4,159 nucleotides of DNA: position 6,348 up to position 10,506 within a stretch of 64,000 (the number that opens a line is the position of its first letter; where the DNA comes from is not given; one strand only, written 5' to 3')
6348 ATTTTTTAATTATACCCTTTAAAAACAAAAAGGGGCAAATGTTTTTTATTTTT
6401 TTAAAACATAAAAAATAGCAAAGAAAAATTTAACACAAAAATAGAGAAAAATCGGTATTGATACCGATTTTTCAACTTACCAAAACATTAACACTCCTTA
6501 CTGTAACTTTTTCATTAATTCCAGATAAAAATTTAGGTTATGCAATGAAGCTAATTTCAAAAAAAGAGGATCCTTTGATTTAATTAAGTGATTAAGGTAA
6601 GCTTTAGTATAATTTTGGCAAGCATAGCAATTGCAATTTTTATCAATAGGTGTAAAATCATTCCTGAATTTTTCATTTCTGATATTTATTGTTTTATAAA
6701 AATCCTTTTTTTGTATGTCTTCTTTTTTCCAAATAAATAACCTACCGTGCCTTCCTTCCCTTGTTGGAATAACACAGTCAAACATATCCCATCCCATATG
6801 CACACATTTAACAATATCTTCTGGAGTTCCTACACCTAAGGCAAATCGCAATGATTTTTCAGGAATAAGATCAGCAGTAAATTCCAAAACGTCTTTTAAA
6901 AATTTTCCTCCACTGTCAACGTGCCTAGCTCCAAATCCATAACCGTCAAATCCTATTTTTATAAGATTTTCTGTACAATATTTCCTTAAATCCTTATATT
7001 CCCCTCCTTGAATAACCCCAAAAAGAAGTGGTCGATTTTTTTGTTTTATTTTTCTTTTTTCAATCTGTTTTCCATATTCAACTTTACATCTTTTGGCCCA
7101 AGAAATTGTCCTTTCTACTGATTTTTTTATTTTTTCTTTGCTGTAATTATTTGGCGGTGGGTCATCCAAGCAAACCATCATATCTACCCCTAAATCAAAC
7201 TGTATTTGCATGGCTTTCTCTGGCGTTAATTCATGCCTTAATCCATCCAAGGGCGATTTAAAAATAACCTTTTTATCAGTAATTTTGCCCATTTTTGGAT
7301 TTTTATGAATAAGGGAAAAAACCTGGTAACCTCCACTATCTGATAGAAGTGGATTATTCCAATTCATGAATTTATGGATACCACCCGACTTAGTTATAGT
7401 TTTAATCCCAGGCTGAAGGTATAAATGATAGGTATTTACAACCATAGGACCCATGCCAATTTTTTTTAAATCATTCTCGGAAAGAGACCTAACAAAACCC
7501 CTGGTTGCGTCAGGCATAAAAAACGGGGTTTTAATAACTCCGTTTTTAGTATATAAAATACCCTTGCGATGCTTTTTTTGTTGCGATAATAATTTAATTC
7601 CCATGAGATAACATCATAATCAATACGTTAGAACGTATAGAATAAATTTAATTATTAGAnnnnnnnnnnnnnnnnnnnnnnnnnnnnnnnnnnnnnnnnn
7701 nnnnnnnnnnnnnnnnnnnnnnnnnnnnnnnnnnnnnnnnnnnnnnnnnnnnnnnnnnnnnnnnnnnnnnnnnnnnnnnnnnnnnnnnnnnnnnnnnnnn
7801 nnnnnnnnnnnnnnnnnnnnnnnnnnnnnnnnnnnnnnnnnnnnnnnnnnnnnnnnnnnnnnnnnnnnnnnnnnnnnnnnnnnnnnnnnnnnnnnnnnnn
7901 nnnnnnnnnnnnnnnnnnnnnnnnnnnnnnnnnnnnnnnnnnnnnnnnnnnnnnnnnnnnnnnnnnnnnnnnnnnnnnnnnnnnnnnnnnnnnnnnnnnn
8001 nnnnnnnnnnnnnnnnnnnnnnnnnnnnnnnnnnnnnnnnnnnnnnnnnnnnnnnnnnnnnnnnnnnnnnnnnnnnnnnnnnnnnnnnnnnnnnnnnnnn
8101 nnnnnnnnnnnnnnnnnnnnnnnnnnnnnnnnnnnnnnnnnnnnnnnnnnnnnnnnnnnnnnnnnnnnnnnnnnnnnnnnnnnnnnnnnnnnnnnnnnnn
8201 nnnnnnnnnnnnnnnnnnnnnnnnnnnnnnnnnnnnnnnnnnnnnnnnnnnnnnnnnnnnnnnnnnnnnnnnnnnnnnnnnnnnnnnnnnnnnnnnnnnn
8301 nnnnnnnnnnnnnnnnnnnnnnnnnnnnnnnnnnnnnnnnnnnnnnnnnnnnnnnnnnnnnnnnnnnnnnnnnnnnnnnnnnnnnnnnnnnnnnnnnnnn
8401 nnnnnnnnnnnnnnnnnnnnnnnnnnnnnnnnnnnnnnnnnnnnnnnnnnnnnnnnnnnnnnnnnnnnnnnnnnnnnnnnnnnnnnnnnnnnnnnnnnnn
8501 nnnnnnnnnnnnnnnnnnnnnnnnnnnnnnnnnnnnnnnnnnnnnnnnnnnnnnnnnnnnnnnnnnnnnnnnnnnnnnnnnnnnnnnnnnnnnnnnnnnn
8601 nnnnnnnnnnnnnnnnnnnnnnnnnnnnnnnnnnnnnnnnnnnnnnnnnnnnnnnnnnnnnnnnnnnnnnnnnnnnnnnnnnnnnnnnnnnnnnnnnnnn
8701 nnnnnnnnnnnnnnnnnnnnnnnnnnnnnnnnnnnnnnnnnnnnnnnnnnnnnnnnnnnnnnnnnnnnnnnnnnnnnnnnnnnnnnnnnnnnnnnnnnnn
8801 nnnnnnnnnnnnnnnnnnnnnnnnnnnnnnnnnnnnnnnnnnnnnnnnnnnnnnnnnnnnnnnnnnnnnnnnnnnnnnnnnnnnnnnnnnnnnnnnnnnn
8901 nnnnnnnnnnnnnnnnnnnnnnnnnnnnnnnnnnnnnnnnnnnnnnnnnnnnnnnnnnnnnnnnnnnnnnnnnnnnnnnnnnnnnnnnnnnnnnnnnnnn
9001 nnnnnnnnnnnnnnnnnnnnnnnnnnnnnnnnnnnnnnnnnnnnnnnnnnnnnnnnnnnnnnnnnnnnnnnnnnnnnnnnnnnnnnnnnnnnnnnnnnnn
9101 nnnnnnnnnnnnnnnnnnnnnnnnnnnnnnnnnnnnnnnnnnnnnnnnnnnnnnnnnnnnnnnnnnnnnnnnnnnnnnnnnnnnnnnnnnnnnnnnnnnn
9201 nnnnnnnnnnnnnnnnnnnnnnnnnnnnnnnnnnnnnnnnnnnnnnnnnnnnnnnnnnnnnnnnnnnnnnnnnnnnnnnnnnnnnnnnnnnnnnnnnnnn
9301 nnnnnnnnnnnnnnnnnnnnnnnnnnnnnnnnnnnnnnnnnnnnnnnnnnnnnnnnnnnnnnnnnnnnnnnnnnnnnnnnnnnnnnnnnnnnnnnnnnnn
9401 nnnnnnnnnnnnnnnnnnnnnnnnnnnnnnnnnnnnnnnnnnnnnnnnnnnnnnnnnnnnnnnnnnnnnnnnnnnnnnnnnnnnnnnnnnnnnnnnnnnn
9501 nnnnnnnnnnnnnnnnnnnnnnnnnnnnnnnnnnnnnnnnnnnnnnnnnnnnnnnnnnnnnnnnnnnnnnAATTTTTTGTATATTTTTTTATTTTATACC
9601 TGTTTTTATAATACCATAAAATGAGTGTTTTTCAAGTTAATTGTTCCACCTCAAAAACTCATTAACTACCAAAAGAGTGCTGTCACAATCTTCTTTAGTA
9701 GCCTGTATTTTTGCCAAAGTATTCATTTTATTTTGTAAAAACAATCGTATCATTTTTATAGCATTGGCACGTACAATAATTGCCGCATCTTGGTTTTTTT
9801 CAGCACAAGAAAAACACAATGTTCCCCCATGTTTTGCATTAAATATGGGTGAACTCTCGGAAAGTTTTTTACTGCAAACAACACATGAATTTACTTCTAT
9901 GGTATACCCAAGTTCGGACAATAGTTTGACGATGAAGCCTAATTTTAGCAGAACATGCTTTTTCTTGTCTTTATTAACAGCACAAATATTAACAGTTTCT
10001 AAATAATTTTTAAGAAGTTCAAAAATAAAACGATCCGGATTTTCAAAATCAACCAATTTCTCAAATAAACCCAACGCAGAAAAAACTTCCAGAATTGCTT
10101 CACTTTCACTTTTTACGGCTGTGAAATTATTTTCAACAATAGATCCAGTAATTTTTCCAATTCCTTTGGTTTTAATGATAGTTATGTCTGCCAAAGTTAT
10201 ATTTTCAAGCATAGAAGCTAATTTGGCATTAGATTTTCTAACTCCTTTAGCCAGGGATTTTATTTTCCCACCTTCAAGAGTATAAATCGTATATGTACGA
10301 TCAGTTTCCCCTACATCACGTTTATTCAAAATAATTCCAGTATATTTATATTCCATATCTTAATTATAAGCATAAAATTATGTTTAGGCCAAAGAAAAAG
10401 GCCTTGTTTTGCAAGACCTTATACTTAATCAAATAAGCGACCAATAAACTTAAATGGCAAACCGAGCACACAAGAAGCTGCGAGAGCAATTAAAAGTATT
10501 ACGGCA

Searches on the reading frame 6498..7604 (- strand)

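Call 20: search_protein_families(library=pfam, proteins=[window:6498-7604:-], max_evalue=0.001)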
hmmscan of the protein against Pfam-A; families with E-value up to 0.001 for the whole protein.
window:6498-7604:- (368 aa): 1 family
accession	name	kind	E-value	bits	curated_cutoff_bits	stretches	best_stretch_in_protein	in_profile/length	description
PF01702.25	TGT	-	2.2e-118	395.9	26.3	1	12-367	3-335/357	Queuine tRNA-ribosyltransferase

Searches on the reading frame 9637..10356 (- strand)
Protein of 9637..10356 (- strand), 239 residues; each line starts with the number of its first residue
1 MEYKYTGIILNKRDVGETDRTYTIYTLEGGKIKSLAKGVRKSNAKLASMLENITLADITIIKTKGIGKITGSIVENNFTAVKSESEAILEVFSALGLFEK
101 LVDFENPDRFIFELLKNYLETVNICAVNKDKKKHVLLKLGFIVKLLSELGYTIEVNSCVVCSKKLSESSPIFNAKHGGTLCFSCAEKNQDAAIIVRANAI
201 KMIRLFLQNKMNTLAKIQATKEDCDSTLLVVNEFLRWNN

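Call 20: search_protein_families(library=pfam, proteins=[window:9637-10356:-], max_evalue=0.001)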
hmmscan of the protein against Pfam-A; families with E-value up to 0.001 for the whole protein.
window:9637-10356:- (239 aa): 2 families
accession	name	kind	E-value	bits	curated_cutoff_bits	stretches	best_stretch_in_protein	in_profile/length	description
PF02565.21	RecO_C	-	2.2e-17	63.7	22.1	1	97-237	16-147/157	Recombination protein O C terminal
PF11967.14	RecO_N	-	9.4e-16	58.1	27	1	1-73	1-76/80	Recombination protein O N terminal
